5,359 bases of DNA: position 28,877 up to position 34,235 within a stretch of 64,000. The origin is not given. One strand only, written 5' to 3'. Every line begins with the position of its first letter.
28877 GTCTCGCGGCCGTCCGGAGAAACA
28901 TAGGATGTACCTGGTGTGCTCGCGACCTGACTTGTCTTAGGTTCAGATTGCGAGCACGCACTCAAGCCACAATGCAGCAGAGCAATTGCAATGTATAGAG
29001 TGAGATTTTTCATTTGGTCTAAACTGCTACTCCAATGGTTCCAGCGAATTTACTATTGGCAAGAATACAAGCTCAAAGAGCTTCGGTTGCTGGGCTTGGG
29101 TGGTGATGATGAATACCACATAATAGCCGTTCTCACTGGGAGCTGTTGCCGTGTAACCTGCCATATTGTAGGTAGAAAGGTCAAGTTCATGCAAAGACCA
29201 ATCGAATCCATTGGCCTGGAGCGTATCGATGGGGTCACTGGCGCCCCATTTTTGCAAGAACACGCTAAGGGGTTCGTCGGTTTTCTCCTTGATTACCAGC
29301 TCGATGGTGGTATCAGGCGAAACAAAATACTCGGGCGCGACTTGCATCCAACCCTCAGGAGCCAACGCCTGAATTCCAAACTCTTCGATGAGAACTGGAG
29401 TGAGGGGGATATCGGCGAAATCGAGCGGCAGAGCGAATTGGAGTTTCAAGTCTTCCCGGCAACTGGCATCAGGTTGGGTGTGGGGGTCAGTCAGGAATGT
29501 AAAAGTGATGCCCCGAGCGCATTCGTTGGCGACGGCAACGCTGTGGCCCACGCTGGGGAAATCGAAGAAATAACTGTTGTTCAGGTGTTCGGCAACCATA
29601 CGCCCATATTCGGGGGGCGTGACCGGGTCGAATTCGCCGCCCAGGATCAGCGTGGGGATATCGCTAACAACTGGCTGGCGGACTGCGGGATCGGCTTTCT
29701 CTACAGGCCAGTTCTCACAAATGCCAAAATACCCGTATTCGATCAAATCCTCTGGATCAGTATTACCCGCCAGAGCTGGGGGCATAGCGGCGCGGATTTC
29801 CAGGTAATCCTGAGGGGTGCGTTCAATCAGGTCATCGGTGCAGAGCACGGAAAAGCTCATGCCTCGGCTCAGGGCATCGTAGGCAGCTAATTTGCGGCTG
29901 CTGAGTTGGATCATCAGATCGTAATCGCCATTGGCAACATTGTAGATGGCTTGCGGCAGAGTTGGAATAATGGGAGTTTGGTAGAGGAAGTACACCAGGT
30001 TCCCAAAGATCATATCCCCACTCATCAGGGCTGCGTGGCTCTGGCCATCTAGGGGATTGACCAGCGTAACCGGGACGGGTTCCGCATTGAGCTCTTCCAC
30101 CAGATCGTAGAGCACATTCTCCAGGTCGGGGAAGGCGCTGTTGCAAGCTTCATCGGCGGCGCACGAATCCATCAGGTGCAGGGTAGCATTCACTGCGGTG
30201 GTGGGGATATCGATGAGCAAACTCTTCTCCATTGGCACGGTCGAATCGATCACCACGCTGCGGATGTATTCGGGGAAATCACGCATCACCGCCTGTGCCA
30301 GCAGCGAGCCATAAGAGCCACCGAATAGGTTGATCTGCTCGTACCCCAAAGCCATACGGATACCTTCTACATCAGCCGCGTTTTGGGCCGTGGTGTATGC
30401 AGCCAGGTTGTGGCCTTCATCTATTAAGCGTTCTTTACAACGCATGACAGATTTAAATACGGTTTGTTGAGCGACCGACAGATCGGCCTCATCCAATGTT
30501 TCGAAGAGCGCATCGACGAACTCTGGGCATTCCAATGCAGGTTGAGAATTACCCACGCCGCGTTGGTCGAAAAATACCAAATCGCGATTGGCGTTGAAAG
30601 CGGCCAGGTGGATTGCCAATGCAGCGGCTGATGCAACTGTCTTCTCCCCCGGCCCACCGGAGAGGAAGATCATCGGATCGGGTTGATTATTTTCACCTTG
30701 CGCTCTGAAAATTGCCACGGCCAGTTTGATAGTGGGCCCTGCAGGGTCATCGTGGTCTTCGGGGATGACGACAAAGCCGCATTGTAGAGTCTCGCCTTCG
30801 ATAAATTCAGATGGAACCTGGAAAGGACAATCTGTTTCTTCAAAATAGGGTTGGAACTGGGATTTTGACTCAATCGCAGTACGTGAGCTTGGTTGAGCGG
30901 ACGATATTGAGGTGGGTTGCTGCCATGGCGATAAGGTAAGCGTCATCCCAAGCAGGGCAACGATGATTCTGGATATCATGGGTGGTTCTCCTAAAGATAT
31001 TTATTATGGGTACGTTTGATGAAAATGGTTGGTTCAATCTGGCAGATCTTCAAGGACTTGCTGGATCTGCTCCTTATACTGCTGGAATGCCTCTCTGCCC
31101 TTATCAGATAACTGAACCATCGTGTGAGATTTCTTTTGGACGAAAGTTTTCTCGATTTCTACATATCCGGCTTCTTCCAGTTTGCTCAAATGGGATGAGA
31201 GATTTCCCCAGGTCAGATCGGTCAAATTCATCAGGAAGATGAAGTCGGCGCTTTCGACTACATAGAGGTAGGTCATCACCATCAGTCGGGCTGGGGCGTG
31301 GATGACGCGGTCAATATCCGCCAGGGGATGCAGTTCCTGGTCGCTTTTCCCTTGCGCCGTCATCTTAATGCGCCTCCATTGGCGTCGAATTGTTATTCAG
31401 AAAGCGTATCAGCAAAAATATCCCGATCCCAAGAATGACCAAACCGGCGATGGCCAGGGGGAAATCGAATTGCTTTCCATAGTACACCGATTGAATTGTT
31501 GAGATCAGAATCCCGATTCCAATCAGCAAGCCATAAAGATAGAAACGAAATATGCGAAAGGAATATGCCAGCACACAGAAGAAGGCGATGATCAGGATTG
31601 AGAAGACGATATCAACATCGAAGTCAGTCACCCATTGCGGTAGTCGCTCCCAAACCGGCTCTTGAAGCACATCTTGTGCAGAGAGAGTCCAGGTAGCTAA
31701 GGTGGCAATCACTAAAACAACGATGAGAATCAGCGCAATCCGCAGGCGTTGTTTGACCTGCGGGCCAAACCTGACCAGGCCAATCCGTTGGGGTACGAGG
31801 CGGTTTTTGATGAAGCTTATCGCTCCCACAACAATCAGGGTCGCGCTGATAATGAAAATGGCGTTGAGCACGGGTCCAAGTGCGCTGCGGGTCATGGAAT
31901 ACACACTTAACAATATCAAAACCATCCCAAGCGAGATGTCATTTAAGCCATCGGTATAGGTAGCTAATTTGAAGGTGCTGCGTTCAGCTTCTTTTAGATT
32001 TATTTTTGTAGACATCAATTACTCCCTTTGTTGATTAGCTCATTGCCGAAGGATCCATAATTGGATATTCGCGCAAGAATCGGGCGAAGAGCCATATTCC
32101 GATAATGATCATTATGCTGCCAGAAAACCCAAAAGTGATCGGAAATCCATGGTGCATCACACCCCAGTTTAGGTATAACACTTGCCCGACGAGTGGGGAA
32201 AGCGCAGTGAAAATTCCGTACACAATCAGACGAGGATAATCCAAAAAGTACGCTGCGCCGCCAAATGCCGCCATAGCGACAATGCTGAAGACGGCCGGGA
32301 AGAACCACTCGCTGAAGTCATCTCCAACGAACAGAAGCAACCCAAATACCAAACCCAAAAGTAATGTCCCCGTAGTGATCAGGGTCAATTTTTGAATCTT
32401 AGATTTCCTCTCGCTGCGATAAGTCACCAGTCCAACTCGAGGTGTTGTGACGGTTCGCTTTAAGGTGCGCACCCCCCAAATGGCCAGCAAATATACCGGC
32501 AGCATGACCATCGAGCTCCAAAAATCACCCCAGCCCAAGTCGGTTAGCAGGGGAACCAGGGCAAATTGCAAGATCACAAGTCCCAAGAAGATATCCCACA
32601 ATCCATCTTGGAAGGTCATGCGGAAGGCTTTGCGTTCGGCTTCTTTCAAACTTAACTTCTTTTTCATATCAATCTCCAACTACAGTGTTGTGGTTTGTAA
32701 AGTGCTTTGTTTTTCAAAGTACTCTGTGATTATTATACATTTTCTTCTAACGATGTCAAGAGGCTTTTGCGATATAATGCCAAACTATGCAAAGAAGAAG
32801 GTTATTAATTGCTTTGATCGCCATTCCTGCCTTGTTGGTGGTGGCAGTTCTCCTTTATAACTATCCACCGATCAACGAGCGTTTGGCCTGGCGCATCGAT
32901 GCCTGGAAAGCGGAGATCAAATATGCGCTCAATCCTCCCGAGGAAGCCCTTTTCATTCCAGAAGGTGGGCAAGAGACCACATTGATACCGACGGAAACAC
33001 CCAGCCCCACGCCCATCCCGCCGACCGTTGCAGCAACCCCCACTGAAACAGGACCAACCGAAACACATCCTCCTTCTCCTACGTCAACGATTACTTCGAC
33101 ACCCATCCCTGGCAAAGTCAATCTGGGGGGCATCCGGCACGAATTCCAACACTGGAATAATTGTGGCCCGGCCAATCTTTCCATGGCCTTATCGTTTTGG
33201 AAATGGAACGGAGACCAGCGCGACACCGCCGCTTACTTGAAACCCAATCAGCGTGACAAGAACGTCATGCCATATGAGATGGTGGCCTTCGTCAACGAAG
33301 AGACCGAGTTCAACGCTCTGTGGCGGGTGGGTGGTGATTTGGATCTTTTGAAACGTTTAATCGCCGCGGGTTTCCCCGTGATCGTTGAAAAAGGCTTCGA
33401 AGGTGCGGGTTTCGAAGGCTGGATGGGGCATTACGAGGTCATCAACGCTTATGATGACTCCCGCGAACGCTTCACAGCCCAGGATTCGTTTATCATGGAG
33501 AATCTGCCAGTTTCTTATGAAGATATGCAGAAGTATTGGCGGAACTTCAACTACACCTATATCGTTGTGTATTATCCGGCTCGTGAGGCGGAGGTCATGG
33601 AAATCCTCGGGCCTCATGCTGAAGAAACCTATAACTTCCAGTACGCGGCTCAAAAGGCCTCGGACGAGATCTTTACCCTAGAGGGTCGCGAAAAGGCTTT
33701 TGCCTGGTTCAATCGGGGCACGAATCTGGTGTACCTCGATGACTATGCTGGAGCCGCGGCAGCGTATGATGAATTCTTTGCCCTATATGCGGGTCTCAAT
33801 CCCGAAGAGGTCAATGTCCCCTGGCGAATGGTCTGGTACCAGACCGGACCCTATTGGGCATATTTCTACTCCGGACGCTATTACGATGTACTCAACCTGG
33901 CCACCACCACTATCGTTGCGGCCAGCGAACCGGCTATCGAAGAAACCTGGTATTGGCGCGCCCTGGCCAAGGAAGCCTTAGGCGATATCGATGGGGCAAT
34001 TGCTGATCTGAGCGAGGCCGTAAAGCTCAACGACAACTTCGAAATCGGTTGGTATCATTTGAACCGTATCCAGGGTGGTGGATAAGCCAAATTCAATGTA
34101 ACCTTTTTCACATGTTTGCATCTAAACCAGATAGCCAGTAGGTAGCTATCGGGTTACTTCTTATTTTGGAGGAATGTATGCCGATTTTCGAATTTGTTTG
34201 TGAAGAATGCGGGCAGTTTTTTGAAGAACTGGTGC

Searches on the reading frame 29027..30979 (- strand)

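Call 69: search_protein_families(library=pfam, proteins=[window:29027-30979:-], max_evalue=0.001)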
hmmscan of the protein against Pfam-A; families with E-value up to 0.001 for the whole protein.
window:29027-30979:- (650 aa): 3 families
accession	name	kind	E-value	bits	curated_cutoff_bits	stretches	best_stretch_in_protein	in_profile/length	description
PF00561.26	Abhydrolase_1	-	5.5e-22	79.1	25.8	1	102-293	2-147/245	alpha/beta hydrolase fold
PF08386.16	Abhydrolase_4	-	4.8e-14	52.8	21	1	421-507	15-103/103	TAP-like protein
PF12697.13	Abhydrolase_6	-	5.9e-05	24.3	26.3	0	104-317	2-94/217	Alpha/beta hydrolase family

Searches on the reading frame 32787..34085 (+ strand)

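Call 69: search_protein_families(library=pfam, proteins=[window:32787-34085:+], max_evalue=0.001)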
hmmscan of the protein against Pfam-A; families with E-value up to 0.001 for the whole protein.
window:32787-34085:+ (432 aa): 5 families
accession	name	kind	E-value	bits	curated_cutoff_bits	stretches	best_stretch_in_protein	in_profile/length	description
PF13529.12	Peptidase_C39_2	-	1.6e-08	35.7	24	1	118-234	5-142/143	Peptidase_C39 like family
PF07719.23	TPR_2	-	4.6e-07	29.9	27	1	386-417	2-33/34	Tetratricopeptide repeat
PF00515.34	TPR_1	-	6.2e-06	26.2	27.8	1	386-418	2-34/34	Tetratricopeptide repeat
PF13428.12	TPR_14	-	8.1e-05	23.4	23.5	0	386-425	2-41/44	Tetratricopeptide repeat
PF13181.12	TPR_8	-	0.00014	22.2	25.7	0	386-417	2-33/34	Tetratricopeptide repeat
